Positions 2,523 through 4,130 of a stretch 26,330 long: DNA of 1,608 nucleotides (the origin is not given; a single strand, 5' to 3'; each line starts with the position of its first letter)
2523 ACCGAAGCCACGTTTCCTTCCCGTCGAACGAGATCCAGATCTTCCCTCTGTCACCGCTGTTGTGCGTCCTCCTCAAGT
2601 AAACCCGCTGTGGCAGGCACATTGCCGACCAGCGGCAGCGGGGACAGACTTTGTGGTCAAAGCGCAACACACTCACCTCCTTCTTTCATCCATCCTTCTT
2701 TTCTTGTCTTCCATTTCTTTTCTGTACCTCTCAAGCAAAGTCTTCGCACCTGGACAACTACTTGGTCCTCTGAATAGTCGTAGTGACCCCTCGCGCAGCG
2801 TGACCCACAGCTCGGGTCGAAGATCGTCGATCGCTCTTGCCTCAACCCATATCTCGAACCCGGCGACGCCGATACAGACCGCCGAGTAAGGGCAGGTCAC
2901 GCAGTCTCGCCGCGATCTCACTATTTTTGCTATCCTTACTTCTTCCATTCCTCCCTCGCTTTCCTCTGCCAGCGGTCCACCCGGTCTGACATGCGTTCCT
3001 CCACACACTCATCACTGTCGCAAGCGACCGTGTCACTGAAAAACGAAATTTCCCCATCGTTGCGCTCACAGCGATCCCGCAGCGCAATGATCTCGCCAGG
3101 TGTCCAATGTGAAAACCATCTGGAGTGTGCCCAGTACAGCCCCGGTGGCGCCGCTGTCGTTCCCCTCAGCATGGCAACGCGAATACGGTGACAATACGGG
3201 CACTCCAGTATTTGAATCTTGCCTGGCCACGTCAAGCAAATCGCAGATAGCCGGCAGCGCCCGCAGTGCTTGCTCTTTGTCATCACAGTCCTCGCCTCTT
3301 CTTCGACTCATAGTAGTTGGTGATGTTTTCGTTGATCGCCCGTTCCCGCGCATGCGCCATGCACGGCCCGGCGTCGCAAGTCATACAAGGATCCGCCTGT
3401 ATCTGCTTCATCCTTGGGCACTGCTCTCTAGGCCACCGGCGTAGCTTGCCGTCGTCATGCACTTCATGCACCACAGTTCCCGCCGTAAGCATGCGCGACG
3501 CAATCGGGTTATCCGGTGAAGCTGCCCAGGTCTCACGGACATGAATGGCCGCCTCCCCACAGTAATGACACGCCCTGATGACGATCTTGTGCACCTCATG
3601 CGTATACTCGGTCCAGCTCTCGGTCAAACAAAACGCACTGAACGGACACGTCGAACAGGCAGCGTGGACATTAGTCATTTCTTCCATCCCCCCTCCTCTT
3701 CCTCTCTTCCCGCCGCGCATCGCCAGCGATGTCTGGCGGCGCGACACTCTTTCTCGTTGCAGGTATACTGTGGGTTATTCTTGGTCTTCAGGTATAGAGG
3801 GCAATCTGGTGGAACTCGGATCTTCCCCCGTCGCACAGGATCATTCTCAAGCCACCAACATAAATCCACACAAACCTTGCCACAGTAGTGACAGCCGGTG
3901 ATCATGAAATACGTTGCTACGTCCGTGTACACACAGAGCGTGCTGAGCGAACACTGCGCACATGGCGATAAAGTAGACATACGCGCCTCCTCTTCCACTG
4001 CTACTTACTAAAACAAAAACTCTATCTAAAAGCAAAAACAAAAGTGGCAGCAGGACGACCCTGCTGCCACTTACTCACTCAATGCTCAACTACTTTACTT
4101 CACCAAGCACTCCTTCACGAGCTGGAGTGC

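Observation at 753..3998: Tandem array of nine translationally coupled paralogous zinc-ribbon genes with a conserved Cys core and divergent C-termini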

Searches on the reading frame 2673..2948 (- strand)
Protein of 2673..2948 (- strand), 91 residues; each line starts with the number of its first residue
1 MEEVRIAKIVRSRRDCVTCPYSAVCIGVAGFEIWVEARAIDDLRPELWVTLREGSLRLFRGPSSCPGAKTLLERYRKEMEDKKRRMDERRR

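Call 6: search_protein_families(library=pfam, max_evalue=1, proteins=[window:2673-2948:-])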
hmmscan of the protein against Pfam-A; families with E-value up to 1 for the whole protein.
window:2673-2948:- (91 aa): 1 family
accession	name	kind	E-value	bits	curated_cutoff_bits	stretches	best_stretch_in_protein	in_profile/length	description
PF24634.1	DUF7631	-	0.12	13.4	27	1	13-37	3-25/50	Domain of unknown function (DUF7631)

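Call 7: search_protein_families(library=phrogs, max_evalue=1, proteins=[window:2673-2948:-])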
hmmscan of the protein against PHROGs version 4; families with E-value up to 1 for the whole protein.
window:2673-2948:- (91 aa): 1 family
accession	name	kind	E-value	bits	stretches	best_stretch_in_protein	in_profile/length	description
phrog_1802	-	other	0.13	12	1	4-86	346-409/556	radical SAM domain-containing protein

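Call 22: search_protein_families(library=padloc, max_evalue=1, proteins=[window:2673-2948:-])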
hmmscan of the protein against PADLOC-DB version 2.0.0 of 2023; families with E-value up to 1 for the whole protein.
window:2673-2948:- (91 aa): 0 families

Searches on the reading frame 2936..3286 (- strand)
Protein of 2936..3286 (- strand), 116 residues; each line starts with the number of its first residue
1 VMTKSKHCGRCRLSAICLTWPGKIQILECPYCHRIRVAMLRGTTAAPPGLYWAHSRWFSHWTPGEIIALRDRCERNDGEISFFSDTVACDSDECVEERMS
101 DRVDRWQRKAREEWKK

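Call 6: search_protein_families(library=pfam, max_evalue=1, proteins=[window:2936-3286:-])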
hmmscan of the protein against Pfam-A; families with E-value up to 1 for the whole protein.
window:2936-3286:- (116 aa): 1 family
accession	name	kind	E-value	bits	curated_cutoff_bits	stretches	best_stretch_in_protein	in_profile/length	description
PF02591.20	Zn_ribbon_9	-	0.2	12.2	29.1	1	25-35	22-32/33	C4-type zinc ribbon domain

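Call 7: search_protein_families(library=phrogs, max_evalue=1, proteins=[window:2936-3286:-])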
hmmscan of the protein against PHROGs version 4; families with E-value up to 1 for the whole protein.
window:2936-3286:- (116 aa): 0 families

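Call 22: search_protein_families(library=padloc, max_evalue=1, proteins=[window:2936-3286:-])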
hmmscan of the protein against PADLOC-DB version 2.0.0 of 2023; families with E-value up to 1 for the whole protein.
window:2936-3286:- (116 aa): 0 families

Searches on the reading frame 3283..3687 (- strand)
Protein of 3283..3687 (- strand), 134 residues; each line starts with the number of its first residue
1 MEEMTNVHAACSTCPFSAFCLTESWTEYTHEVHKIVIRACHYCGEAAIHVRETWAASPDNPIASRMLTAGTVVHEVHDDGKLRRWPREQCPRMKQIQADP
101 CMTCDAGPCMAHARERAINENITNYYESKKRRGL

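Call 6: search_protein_families(library=pfam, max_evalue=1, proteins=[window:3283-3687:-])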
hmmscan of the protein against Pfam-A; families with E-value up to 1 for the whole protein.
window:3283-3687:- (134 aa): 0 families

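Call 7: search_protein_families(library=phrogs, max_evalue=1, proteins=[window:3283-3687:-])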
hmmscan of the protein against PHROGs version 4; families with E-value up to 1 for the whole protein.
window:3283-3687:- (134 aa): 2 families
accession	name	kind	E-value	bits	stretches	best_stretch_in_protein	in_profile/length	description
phrog_1541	-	unknown function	0.071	14.2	1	28-57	26-55/74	-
phrog_28055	-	unknown function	0.3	12.4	0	72-106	23-57/73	-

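Call 22: search_protein_families(library=padloc, max_evalue=1, proteins=[window:3283-3687:-])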
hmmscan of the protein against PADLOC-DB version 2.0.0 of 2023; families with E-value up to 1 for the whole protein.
window:3283-3687:- (134 aa): 0 families

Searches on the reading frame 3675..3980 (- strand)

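Call 6: search_protein_families(library=pfam, max_evalue=1, proteins=[window:3675-3980:-])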
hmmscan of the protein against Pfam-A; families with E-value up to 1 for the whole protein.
window:3675-3980:- (101 aa): 0 families

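Call 7: search_protein_families(library=phrogs, max_evalue=1, proteins=[window:3675-3980:-])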
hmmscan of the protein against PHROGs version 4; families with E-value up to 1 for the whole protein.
window:3675-3980:- (101 aa): 1 family
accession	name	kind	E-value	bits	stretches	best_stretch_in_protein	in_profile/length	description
phrog_13750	-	unknown function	0.066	14.5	1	19-38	8-27/104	-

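Call 22: search_protein_families(library=padloc, max_evalue=1, proteins=[window:3675-3980:-])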
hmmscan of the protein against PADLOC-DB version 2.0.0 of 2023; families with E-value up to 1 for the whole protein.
window:3675-3980:- (101 aa): 0 families
